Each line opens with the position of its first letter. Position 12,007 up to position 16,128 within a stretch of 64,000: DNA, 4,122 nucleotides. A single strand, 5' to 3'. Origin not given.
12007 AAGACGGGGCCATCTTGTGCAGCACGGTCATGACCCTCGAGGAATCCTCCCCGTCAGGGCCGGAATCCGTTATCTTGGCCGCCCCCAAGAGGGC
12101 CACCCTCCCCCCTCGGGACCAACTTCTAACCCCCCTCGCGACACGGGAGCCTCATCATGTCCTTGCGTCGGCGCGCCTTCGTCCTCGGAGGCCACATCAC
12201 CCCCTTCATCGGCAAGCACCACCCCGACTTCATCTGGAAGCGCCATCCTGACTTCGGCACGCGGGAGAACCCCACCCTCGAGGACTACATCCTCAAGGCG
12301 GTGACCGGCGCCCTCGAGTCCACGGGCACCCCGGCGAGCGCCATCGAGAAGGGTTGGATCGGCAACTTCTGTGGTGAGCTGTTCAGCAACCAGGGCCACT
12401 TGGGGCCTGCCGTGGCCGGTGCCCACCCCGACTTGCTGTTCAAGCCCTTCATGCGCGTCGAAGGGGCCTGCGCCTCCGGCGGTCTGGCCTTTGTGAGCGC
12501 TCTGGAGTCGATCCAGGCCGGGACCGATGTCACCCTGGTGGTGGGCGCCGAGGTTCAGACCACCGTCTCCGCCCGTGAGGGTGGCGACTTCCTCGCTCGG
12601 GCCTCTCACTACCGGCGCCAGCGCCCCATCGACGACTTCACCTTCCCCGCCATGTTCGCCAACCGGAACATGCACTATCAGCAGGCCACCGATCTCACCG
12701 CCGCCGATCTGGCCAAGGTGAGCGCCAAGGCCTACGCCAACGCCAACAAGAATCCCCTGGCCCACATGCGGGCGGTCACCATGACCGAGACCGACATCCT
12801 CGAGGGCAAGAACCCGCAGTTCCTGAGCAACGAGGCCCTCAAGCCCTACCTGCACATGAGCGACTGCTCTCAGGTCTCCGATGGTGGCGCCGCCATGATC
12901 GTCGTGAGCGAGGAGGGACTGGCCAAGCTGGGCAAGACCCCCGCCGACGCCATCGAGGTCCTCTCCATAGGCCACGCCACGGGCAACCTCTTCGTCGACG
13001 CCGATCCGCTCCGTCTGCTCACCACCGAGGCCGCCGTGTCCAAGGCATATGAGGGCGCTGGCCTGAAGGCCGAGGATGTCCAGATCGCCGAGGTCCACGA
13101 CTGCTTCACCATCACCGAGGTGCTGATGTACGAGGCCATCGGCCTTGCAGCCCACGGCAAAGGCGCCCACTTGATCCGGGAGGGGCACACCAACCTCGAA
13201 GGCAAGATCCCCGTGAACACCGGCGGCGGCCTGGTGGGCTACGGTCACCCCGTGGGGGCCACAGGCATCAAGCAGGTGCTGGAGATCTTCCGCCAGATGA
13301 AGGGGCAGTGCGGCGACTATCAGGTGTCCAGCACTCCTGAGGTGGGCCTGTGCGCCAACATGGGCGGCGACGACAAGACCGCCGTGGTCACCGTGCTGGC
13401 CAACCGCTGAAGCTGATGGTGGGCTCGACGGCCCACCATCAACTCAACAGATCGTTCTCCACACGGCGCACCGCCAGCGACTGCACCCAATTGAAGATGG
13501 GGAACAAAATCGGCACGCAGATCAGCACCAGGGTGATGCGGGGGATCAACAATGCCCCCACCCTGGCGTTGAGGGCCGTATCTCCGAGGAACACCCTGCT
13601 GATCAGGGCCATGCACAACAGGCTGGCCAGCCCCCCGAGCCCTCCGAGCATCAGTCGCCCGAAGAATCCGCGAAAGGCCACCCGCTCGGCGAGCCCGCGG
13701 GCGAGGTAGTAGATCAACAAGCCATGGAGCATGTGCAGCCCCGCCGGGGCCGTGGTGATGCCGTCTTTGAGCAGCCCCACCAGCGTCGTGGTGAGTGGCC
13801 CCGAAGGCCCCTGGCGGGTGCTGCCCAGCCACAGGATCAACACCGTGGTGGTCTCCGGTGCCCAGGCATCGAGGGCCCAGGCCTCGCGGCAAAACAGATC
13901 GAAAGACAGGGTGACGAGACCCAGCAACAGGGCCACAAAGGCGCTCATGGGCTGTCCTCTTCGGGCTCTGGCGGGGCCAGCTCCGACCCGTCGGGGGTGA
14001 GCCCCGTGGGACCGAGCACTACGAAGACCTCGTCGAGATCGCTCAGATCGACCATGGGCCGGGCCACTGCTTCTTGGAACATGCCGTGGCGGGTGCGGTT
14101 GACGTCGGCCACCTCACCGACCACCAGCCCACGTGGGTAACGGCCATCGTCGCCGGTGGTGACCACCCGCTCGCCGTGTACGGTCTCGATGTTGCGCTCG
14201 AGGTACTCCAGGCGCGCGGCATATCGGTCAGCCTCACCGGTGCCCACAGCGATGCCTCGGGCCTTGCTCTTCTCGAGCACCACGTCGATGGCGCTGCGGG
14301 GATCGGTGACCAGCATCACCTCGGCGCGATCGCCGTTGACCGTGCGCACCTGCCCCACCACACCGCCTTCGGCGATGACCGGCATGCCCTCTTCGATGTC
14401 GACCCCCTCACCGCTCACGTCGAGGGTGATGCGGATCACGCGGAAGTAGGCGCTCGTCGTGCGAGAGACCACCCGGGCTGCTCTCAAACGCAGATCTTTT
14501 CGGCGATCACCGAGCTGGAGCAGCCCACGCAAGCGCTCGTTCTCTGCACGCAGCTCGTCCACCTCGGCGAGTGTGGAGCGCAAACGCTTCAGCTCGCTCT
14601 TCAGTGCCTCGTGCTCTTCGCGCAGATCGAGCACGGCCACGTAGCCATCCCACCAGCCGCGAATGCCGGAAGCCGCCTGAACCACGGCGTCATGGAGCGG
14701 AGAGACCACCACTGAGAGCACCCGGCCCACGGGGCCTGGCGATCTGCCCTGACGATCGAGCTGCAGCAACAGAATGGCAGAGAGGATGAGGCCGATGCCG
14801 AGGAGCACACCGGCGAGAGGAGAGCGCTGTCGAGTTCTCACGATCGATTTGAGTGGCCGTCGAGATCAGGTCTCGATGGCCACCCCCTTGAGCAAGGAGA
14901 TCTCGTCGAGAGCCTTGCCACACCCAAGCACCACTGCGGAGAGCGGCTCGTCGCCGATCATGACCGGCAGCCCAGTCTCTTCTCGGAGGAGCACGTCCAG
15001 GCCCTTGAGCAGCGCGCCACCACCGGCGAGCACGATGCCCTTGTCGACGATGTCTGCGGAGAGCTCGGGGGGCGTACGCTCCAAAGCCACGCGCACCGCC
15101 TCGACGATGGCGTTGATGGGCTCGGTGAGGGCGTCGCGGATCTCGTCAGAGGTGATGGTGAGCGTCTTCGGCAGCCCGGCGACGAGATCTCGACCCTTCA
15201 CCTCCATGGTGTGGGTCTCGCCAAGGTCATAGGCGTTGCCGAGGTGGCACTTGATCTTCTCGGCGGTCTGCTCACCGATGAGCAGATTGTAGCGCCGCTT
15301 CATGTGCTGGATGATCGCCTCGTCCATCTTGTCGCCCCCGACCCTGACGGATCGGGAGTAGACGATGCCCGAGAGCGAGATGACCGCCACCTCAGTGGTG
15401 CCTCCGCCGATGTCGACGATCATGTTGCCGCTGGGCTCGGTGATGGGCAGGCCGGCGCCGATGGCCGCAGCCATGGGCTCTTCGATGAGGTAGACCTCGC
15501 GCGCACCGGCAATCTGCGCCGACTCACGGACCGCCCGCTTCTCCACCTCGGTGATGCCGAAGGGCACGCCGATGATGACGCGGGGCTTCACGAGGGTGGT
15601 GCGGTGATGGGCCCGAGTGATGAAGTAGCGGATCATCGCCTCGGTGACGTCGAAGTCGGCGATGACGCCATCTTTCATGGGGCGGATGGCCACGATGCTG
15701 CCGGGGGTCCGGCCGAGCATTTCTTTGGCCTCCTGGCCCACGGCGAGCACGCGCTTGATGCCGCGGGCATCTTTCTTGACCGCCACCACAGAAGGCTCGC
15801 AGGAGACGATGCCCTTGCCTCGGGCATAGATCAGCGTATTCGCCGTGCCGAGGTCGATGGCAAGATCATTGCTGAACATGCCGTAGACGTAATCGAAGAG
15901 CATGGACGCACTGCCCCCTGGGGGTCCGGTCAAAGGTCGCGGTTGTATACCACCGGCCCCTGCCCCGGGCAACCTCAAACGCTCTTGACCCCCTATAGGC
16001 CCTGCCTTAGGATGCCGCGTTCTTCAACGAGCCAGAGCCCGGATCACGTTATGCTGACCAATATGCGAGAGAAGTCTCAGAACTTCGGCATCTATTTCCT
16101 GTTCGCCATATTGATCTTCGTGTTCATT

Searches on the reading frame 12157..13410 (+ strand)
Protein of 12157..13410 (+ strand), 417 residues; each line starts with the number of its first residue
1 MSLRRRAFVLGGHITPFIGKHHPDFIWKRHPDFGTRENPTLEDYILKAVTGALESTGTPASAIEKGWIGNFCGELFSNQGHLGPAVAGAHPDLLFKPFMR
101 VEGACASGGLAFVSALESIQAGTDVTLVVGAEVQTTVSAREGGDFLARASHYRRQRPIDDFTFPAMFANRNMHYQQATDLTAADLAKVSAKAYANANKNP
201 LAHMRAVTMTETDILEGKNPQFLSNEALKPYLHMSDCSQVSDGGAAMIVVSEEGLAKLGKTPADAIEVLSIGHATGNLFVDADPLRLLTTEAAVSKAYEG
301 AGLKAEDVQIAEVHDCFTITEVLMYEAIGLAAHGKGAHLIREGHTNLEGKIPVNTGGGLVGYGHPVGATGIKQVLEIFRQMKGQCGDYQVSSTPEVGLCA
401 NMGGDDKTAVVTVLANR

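Call 15: search_protein_families(library=pfam, proteins=[window:12157-13410:+], max_evalue=0.001)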
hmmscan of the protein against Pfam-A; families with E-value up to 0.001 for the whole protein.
window:12157-13410:+ (417 aa): 3 families
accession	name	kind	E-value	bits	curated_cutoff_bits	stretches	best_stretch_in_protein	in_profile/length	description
PF22691.2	Thiolase_C_1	-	7.7e-37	126.7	28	1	281-415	12-143/144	Thiolase C-terminal domain-like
PF00108.29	Thiolase_N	-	4.8e-12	46.2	26.4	1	40-253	22-260/260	Thiolase, N-terminal domain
PF02803.24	Thiolase_C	-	9.5e-11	41.9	27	1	291-393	25-109/123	Thiolase, C-terminal domain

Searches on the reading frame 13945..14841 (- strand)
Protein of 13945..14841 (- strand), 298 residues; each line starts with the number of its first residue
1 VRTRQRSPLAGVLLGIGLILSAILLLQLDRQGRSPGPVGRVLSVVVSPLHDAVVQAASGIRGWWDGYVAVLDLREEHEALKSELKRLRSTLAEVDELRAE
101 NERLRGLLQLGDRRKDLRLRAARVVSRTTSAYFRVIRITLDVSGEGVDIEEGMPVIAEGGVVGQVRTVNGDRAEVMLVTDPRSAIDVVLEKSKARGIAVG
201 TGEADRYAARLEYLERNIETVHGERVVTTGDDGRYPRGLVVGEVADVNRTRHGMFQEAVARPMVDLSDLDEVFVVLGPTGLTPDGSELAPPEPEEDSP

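Call 15: search_protein_families(library=pfam, proteins=[window:13945-14841:-], max_evalue=0.001)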
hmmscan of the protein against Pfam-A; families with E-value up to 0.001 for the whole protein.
window:13945-14841:- (298 aa): 1 family
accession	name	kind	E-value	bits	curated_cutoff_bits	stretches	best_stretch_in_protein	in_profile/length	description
PF04085.20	MreC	-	3.7e-35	121.3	28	1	124-275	1-146/147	Rod shape-determining protein MreC, barrel core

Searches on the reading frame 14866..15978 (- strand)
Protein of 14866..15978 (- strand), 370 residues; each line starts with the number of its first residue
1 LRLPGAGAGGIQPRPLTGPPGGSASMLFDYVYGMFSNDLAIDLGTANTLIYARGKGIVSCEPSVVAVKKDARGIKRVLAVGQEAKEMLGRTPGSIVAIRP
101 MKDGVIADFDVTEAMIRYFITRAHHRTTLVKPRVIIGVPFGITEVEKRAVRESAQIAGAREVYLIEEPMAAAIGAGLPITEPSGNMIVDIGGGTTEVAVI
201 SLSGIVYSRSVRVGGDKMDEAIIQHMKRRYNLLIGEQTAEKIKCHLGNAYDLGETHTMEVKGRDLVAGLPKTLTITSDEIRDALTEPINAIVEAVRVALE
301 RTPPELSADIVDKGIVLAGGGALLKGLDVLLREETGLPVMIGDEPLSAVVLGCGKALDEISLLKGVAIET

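Call 15: search_protein_families(library=pfam, proteins=[window:14866-15978:-], max_evalue=0.001)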
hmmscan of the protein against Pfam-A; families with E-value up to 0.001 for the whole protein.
window:14866-15978:- (370 aa): 5 families
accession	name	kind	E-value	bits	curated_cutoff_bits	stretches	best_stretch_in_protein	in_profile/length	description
PF06723.19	MreB_Mbl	-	4.4e-148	492.9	27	1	37-363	2-325/327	MreB/Mbl protein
PF00012.26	HSP70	-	7.3e-13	48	20.6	1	133-231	135-239/599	Hsp70 protein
PF14450.12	FtsA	-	2.3e-12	47.8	31.8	1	187-344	2-112/127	Cell division protein FtsA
PF00022.25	Actin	-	2.3e-11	43.4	27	1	40-229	8-190/410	Actin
PF11104.14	PilM_2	-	7.2e-11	42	27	1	184-251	181-244/340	Type IV pilus assembly protein PilM;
